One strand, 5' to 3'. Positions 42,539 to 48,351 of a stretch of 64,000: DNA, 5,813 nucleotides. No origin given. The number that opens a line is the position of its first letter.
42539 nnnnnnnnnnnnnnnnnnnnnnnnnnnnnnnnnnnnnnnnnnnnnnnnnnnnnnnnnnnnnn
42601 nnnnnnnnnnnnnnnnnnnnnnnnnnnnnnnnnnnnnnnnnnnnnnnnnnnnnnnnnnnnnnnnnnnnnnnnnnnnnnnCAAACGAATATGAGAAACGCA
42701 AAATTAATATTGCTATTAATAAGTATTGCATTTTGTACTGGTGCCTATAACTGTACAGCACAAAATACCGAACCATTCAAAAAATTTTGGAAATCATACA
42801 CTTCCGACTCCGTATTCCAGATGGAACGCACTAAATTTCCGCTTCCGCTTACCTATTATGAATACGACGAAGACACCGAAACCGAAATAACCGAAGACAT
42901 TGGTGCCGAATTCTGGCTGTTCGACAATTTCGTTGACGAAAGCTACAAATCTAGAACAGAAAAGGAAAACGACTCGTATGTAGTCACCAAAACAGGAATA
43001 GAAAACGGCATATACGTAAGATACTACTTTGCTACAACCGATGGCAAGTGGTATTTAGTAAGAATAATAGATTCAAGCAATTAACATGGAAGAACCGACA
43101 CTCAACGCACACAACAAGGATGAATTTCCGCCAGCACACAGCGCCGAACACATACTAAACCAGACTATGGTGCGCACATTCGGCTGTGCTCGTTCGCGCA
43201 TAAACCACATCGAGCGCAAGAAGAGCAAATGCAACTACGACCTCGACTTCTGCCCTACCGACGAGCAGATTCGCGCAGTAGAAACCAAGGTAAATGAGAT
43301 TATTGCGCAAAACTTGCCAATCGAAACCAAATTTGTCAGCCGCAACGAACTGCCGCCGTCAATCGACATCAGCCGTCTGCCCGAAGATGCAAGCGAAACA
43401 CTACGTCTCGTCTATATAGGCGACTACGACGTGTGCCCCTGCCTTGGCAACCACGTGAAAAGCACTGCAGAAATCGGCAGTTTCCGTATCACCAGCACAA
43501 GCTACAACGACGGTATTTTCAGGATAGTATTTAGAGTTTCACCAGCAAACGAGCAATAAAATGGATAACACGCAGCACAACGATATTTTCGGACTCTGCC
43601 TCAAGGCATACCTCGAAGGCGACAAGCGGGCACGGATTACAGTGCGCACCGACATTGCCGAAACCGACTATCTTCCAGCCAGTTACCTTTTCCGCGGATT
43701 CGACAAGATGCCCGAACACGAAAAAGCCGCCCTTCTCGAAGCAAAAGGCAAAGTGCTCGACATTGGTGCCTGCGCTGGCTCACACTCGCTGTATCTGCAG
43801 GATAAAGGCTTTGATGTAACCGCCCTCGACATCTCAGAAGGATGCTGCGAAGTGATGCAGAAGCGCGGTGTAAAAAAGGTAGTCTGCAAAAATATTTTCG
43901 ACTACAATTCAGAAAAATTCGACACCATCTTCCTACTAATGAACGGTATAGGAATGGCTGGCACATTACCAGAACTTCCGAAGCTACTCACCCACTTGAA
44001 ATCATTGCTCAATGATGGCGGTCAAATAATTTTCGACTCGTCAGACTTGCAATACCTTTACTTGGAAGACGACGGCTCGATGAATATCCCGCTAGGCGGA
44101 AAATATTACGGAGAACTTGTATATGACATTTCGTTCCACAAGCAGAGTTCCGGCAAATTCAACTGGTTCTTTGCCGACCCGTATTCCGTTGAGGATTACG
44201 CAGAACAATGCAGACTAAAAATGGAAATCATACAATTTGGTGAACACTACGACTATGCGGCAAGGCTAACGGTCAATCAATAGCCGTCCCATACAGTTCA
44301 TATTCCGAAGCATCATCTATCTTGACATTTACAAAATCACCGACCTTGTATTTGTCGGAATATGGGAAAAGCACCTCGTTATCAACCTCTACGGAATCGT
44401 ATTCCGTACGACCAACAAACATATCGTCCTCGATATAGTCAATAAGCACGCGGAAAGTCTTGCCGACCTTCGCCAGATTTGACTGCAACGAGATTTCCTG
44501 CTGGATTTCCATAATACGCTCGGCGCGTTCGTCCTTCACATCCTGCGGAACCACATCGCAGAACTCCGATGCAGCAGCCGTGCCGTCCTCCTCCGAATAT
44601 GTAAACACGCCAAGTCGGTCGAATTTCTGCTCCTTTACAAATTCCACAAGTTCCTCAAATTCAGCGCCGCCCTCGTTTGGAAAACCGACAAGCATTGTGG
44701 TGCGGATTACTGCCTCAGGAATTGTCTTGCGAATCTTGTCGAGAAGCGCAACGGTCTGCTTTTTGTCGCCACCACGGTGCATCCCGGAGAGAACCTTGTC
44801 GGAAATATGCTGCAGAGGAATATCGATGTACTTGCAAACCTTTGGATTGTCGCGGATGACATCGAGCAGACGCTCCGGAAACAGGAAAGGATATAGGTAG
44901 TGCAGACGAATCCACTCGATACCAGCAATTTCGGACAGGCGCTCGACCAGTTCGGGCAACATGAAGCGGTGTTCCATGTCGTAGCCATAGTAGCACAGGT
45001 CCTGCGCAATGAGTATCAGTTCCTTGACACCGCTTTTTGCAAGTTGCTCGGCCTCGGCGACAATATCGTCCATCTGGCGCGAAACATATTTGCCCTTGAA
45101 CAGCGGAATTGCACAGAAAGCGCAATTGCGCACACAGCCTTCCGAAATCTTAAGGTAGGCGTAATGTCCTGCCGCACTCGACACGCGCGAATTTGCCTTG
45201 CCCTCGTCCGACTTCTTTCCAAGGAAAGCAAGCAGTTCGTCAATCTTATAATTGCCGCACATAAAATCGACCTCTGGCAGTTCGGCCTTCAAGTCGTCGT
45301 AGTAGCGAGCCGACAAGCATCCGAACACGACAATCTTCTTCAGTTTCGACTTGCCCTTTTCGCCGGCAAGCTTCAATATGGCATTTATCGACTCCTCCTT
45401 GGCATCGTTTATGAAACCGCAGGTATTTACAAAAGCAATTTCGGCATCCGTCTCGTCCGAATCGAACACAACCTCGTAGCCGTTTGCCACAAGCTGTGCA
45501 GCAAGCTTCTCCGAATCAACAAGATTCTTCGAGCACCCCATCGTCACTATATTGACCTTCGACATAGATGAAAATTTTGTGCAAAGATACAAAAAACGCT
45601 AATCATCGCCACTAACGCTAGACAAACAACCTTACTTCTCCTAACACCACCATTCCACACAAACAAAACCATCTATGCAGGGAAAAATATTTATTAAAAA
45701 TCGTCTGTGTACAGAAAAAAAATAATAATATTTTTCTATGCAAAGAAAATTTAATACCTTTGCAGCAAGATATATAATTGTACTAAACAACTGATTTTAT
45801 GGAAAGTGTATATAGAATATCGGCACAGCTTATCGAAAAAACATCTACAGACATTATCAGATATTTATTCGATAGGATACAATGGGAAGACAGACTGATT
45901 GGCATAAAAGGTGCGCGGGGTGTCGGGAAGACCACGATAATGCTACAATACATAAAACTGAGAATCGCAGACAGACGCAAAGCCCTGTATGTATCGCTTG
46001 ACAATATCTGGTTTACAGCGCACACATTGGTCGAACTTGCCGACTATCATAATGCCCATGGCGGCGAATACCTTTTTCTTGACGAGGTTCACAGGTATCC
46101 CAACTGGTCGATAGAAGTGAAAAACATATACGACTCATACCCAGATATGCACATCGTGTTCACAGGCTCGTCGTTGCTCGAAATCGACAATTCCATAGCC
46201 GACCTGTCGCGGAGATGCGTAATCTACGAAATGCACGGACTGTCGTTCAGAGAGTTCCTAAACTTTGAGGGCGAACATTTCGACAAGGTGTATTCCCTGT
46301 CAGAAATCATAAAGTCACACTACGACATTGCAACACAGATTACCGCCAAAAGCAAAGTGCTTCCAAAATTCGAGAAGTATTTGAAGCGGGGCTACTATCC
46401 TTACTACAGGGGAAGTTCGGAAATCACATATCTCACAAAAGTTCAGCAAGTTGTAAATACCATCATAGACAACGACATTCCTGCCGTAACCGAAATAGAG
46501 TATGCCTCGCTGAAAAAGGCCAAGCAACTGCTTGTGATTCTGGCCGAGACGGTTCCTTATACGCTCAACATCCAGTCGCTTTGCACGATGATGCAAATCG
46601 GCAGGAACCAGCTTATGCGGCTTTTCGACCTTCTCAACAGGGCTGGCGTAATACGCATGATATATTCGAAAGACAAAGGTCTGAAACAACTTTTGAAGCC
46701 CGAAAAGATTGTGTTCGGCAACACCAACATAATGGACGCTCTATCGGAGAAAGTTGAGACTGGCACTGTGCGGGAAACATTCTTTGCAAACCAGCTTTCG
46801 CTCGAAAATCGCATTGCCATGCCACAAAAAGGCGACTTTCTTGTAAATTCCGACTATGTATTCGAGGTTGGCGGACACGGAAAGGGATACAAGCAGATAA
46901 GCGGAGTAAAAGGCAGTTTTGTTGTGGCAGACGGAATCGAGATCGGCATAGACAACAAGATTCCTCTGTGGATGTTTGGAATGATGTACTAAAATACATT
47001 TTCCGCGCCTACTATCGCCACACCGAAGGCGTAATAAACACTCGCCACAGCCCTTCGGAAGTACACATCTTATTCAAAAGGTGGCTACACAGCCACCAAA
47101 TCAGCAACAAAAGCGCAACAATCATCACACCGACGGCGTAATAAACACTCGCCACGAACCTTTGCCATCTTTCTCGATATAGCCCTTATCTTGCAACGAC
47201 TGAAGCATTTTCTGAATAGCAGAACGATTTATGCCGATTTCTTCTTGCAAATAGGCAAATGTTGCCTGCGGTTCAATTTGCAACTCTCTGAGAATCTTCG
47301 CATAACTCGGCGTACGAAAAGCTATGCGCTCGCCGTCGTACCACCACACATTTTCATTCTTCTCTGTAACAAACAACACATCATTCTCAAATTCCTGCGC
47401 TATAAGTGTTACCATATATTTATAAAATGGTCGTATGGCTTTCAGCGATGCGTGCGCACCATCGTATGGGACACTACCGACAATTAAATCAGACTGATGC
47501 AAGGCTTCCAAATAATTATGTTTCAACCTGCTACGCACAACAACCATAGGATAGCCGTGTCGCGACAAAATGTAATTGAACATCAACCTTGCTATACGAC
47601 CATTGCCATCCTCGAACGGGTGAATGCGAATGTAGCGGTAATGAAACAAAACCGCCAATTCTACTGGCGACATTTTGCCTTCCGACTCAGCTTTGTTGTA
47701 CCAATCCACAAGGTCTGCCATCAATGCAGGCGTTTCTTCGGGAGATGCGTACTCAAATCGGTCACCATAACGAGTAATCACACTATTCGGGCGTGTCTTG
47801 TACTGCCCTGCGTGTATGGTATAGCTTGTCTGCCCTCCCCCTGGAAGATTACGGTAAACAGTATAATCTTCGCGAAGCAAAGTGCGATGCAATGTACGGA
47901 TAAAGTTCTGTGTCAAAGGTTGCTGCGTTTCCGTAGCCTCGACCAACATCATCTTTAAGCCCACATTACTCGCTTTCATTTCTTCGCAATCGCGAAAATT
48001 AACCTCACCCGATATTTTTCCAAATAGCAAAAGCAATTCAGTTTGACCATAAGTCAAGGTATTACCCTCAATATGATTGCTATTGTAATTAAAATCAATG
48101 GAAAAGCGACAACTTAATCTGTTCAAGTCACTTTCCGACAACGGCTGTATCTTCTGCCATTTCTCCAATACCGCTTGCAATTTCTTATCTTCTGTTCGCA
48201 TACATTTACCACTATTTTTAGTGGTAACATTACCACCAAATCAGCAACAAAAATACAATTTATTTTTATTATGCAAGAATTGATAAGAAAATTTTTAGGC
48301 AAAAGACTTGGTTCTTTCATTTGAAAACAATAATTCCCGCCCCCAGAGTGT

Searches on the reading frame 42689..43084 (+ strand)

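Call 11: search_protein_families(library=pfam, proteins=[window:42689-43084:+], max_evalue=0.001)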
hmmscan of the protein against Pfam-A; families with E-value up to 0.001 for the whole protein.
window:42689-43084:+ (131 aa): 2 families
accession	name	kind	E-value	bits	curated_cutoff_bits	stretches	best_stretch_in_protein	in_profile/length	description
PF14254.12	DUF4348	-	1.9e-08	34.4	27.2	1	23-126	120-228/230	Domain of unknown function (DUF4348)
PF22057.2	BACOVA_00961-like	-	1.5e-05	25.2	27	1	28-125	1-110/140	BACOVA_00961-like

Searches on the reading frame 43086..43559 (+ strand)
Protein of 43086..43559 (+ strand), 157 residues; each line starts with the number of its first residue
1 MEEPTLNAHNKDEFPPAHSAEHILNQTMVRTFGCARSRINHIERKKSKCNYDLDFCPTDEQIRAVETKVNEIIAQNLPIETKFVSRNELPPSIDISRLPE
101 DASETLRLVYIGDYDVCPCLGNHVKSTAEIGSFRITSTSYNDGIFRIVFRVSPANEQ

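Call 12: search_protein_families(library=pfam, proteins=[window:43086-43559:+], max_evalue=0.001)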
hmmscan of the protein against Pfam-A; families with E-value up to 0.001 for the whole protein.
window:43086-43559:+ (157 aa): 1 family
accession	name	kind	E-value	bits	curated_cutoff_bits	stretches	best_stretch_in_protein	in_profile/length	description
PF07973.19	tRNA_SAD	-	3.1e-12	46.7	24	1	106-147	1-43/44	Threonyl and Alanyl tRNA synthetase second additional domain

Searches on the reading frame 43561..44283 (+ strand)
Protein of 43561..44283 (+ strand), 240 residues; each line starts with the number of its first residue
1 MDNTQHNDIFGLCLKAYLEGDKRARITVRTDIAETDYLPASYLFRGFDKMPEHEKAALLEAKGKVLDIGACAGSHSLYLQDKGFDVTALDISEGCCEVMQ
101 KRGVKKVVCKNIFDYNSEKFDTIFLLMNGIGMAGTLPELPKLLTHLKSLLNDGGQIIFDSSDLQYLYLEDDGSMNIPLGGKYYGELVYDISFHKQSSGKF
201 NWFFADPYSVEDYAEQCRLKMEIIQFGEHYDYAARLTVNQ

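Call 12: search_protein_families(library=pfam, proteins=[window:43561-44283:+], max_evalue=0.001)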
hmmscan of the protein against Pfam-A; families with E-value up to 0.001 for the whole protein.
window:43561-44283:+ (240 aa): 7 families
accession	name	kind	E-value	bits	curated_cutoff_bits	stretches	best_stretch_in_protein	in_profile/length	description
PF13489.12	Methyltransf_23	-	3.1e-10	40.5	27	1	57-162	17-120/164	Methyltransferase domain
PF08241.18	Methyltransf_11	-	8.4e-09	36.4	21.2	1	66-158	1-95/95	Methyltransferase domain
PF13649.12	Methyltransf_25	-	1.2e-08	35.9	27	1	65-154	1-97/97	Methyltransferase domain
PF03848.20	TehB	-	8.5e-07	29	20.4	1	57-154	26-128/193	Tellurite resistance protein TehB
PF13847.12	Methyltransf_31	-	2.9e-05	24.2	27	1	61-162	3-113/145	Methyltransferase domain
PF08242.18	Methyltransf_12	-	5.2e-05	24.3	30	1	66-155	1-97/98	Methyltransferase domain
PF01728.25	FtsJ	-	0.00036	20.9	24.1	1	45-119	4-82/181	FtsJ-like methyltransferase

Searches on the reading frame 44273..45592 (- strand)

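Call 12: search_protein_families(library=pfam, proteins=[window:44273-45592:-], max_evalue=0.001)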
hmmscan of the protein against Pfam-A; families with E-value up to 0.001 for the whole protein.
window:44273-45592:- (439 aa): 4 families
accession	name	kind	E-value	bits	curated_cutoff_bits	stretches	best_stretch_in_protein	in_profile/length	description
PF00919.26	UPF0004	-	1e-24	86.8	27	1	12-113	1-98/98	Uncharacterized protein family UPF0004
PF04055.27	Radical_SAM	-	1.8e-22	80.7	29.5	1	148-319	2-166/166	Radical SAM superfamily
PF18693.7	TRAM_2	-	1.6e-19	70.2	27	1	376-438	1-63/63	TRAM domain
PF01938.26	TRAM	-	1.2e-07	31.9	21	1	375-437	3-60/61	TRAM domain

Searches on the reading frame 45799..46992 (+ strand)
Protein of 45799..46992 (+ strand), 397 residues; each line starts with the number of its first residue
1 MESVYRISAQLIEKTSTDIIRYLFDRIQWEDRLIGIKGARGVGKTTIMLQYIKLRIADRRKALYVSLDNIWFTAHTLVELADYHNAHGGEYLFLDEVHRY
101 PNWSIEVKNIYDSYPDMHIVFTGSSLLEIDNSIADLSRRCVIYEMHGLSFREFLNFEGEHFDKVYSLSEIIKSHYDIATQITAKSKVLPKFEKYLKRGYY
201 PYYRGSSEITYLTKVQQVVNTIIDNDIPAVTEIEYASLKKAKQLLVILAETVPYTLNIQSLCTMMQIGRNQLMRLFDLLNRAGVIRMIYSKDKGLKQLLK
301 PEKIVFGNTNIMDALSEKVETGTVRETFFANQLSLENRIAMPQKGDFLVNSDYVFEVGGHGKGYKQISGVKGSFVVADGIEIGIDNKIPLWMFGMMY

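Call 12: search_protein_families(library=pfam, proteins=[window:45799-46992:+], max_evalue=0.001)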
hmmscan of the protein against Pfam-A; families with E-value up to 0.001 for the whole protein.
window:45799-46992:+ (397 aa): 1 family
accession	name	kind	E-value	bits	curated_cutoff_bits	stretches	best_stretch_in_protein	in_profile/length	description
PF13173.12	AAA_14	-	8.2e-31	107.1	27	1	31-154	2-129/129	AAA domain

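Call 31: search_protein_families(library=ncbifam, proteins=[window:45799-46992:+], max_evalue=0.001)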
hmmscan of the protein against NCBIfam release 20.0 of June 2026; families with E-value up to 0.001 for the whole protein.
window:45799-46992:+ (397 aa): 0 families

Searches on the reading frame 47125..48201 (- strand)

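Call 12: search_protein_families(library=pfam, proteins=[window:47125-48201:-], max_evalue=0.001)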
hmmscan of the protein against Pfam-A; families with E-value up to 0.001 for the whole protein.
window:47125-48201:- (358 aa): 10 families
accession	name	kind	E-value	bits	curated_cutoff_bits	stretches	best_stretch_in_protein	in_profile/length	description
PF02661.23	Fic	-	2.3e-21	76.9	24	1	95-212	1-93/93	Fic/DOC family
PF12802.13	MarR_2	-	3.4e-07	30.7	27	1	297-344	4-52/61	MarR family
PF13412.12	HTH_24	-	1.4e-06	28.2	21.9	1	302-343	7-48/48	Winged helix-turn-helix DNA-binding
PF09339.16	HTH_IclR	-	1.9e-05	24.8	22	1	302-346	7-52/52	IclR helix-turn-helix domain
PF01978.25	TrmB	-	1.9e-05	24.8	25.6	1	309-345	19-55/68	Sugar-specific transcriptional regulator TrmB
PF25213.1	HVO_A0261_N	-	0.00013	22.2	35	1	295-347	8-59/86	HVO_A0261 N-terminal domain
PF13601.12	HTH_34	-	0.00016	22.2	27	1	303-344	5-46/80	Winged helix DNA-binding domain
PF01047.28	MarR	-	0.00046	20.5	24.6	1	300-344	5-49/59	MarR family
PF08279.18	HTH_11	-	0.00056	20.2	25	0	302-344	4-48/55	HTH domain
PF15977.11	HTH_46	-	0.00094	19.6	29.3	0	315-344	26-55/68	Winged helix-turn-helix DNA binding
